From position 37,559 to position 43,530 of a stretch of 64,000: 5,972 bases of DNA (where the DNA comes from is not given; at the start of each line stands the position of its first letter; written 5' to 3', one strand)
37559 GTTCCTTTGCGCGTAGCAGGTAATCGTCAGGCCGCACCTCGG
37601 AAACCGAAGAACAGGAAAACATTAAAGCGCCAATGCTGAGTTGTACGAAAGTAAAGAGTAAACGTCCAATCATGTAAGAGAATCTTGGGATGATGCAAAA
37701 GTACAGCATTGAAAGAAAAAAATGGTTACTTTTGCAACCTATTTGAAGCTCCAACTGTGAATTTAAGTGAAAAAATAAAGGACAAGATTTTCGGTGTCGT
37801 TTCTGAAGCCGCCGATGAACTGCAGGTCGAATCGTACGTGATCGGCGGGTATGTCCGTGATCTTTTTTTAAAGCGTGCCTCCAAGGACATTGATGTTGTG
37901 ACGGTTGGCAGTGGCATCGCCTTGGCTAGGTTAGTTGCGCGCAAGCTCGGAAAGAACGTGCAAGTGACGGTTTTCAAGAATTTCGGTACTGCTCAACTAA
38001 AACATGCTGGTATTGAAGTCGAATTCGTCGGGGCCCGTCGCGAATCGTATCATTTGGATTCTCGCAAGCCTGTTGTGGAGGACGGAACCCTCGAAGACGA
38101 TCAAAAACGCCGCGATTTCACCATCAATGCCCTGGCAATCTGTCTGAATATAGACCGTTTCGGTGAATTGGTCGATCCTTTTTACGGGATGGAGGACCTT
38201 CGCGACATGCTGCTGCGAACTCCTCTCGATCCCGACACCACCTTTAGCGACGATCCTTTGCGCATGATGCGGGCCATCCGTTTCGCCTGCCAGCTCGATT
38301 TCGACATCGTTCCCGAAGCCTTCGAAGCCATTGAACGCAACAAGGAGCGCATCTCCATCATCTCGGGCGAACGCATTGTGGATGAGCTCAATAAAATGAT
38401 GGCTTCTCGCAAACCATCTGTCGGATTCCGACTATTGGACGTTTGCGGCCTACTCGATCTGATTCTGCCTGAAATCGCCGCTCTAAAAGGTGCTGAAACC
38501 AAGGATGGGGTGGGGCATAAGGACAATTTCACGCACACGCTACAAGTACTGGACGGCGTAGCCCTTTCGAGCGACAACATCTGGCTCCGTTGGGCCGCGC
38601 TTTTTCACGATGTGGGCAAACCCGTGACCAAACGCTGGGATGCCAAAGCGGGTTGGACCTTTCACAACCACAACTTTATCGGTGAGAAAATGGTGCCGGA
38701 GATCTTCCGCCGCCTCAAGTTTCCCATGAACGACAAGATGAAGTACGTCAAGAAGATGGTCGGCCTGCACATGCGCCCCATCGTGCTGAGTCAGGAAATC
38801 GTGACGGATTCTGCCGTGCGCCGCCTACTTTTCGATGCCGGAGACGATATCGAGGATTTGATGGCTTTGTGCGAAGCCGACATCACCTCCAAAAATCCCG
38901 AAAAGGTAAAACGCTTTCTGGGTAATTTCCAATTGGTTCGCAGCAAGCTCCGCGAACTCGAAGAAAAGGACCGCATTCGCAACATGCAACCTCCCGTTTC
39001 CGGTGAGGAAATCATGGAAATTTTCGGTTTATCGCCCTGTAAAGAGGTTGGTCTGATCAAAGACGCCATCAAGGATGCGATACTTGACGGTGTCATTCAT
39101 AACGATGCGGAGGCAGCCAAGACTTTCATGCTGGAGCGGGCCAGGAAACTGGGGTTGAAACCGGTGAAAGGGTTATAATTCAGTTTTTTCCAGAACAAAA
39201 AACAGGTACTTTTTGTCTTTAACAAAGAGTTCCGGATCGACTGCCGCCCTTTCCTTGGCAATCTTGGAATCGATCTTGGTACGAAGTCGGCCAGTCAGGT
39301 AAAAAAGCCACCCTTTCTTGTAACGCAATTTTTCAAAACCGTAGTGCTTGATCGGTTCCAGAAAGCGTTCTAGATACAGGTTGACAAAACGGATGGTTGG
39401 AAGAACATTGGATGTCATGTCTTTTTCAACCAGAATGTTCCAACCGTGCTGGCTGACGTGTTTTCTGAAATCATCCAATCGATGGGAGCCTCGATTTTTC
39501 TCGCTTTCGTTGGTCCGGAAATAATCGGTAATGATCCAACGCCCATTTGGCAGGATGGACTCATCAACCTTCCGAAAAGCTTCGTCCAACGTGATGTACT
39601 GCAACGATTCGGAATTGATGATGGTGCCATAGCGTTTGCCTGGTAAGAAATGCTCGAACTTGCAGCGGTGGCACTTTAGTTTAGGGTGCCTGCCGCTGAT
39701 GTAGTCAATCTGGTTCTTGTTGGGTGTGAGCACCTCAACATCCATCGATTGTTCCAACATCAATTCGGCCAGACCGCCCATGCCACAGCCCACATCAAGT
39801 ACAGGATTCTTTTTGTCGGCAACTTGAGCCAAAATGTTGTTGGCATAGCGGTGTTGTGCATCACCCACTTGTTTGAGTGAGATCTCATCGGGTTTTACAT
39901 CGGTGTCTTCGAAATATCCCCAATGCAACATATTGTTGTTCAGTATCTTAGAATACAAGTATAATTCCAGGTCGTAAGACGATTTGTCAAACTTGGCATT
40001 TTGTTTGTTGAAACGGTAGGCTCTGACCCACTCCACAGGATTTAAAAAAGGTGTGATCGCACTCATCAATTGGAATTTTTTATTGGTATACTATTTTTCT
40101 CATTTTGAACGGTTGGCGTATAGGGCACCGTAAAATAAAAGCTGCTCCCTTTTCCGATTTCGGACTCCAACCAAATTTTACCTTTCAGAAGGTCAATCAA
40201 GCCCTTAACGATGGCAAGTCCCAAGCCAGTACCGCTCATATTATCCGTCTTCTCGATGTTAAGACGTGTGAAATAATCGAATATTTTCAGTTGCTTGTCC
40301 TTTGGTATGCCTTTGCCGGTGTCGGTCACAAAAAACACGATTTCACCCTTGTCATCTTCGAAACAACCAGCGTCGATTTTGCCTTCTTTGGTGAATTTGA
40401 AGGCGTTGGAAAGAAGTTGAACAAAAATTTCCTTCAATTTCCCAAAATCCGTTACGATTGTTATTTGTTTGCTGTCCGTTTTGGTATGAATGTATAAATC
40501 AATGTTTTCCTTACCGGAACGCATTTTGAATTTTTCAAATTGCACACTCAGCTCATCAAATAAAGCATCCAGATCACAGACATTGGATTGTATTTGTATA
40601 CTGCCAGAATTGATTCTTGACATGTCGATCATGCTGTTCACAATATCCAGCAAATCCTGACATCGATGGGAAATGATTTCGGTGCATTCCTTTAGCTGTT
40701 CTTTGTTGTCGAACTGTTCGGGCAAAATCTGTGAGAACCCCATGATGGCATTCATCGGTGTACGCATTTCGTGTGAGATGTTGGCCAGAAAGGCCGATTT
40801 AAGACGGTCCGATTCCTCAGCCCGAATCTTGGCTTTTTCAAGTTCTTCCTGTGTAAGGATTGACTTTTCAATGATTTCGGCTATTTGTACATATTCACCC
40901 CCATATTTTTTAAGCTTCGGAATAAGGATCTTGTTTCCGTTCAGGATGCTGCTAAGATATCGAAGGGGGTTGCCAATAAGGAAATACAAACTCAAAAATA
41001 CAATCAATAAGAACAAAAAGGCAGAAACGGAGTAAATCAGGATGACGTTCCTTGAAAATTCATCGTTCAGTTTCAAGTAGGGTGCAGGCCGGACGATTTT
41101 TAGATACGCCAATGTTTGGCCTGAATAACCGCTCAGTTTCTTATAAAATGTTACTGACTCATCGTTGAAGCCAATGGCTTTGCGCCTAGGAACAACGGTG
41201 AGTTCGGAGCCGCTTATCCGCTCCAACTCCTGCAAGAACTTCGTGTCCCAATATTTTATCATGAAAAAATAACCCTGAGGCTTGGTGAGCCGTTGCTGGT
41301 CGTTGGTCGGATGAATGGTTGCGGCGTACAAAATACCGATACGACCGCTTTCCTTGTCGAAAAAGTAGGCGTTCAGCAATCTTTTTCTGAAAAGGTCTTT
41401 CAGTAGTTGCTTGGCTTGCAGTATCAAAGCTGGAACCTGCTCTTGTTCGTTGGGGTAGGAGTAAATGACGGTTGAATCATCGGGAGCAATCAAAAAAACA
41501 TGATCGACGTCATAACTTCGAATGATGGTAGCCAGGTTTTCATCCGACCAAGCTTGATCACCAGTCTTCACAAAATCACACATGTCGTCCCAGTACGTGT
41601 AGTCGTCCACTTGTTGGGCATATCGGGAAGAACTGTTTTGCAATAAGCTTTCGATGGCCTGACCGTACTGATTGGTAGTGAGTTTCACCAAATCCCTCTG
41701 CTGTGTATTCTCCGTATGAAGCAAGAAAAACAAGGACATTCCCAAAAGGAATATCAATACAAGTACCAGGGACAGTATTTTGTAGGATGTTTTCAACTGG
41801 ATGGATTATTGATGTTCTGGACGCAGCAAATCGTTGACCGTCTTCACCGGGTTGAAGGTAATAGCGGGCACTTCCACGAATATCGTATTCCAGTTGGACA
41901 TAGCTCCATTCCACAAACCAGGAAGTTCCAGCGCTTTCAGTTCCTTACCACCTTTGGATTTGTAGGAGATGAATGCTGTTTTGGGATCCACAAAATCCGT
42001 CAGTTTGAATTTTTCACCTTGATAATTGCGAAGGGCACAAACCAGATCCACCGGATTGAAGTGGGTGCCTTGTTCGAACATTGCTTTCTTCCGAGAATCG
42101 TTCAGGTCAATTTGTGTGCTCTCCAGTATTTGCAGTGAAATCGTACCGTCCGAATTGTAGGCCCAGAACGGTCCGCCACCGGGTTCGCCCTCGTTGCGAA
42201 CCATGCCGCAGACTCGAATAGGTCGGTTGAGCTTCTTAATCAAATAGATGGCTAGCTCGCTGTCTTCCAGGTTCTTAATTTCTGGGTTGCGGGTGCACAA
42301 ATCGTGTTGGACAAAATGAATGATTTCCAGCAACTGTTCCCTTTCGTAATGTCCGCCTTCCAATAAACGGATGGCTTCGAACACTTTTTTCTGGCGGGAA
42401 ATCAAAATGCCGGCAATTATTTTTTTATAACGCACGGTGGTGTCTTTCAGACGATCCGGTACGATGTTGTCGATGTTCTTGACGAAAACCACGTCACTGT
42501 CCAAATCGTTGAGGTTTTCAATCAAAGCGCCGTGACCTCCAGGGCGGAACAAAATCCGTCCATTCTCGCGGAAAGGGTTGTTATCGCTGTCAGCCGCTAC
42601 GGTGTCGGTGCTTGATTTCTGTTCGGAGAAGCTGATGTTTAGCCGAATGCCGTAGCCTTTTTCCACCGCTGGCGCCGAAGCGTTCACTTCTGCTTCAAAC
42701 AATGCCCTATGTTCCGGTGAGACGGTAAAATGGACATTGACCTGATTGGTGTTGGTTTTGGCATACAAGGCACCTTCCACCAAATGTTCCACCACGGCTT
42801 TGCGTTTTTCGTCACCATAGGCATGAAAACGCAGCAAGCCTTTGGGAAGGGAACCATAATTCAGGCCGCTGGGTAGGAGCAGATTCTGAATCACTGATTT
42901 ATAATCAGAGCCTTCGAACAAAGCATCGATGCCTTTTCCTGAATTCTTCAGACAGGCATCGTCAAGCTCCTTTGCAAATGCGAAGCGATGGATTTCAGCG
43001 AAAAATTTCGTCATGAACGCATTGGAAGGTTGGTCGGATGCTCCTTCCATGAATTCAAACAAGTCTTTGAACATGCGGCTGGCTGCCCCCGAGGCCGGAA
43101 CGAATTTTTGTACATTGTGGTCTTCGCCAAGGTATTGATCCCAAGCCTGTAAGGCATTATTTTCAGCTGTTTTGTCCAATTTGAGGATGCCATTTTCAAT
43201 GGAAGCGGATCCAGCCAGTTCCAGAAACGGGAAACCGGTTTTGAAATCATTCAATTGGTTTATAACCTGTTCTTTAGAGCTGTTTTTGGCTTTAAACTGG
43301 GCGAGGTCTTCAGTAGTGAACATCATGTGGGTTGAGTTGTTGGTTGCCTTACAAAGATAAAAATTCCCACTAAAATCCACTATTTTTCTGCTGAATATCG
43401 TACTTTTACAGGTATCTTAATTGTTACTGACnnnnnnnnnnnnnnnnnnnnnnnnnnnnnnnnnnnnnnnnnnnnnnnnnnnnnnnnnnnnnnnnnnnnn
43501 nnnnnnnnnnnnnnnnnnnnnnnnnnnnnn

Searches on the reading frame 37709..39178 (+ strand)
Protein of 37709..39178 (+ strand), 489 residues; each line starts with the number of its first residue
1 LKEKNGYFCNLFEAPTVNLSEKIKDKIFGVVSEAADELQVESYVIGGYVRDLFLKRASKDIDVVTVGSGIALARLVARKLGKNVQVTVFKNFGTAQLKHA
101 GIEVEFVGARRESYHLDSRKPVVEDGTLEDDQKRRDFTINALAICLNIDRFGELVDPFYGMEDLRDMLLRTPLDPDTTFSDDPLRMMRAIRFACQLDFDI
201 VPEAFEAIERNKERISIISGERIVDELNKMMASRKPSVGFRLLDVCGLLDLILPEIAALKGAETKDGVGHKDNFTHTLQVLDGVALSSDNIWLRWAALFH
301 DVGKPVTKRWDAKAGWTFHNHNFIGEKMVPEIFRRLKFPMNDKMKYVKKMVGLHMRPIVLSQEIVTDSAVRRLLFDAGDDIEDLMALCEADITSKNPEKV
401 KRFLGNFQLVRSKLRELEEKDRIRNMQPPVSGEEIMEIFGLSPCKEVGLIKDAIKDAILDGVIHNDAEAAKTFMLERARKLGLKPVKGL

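Call 35: search_protein_families(library=pfam, proteins=[window:37709-39178:+], max_evalue=0.0001)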
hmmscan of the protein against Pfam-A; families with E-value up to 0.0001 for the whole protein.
window:37709-39178:+ (489 aa): 3 families
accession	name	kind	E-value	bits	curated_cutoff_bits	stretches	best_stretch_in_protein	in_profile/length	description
PF01743.26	PolyA_pol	-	2e-24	86.8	23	1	43-170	2-126/126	Poly A polymerase head domain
PF12627.12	PolyA_pol_RNAbd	-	3.3e-18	65.6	22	1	197-258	1-62/64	Probable RNA and SrmB- binding site of polymerase A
PF01966.28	HD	-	1.1e-11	45.5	22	1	274-371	2-93/116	HD domain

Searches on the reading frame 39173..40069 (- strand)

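Call 35: search_protein_families(library=pfam, proteins=[window:39173-40069:-], max_evalue=0.0001)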
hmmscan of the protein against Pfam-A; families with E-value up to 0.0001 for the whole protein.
window:39173-40069:- (298 aa): 2 families
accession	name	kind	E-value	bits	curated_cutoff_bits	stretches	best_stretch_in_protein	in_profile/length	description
PF13489.12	Methyltransf_23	-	9.1e-06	25.9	27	1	71-199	5-135/164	Methyltransferase domain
PF13649.12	Methyltransf_25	-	1.7e-05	25.8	27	1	90-176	1-97/97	Methyltransferase domain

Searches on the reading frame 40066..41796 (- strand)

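Call 35: search_protein_families(library=pfam, proteins=[window:40066-41796:-], max_evalue=0.0001)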
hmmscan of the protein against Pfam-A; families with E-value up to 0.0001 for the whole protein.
window:40066-41796:- (576 aa): 3 families
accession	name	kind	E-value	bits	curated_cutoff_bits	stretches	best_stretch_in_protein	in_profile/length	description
PF02518.31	HATPase_c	-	3.8e-23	82.5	26.4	1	453-560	5-110/111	Histidine kinase-, DNA gyrase B-, and HSP90-like ATPase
PF05228.19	CHASE4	-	8.3e-19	68.6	26.2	1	52-201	2-139/140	CHASE4 domain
PF00512.31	HisKA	-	1.3e-18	67.3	26.9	1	333-398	2-66/66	His Kinase A (phospho-acceptor) domain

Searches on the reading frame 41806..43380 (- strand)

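Call 35: search_protein_families(library=pfam, proteins=[window:41806-43380:-], max_evalue=0.0001)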
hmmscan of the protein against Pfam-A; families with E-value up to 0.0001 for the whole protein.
window:41806-43380:- (524 aa): 1 family
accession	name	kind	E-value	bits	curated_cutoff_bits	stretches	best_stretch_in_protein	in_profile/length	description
PF14134.11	DUF4301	-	7.8e-229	761.1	27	1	23-524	2-507/507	Domain of unknown function (DUF4301)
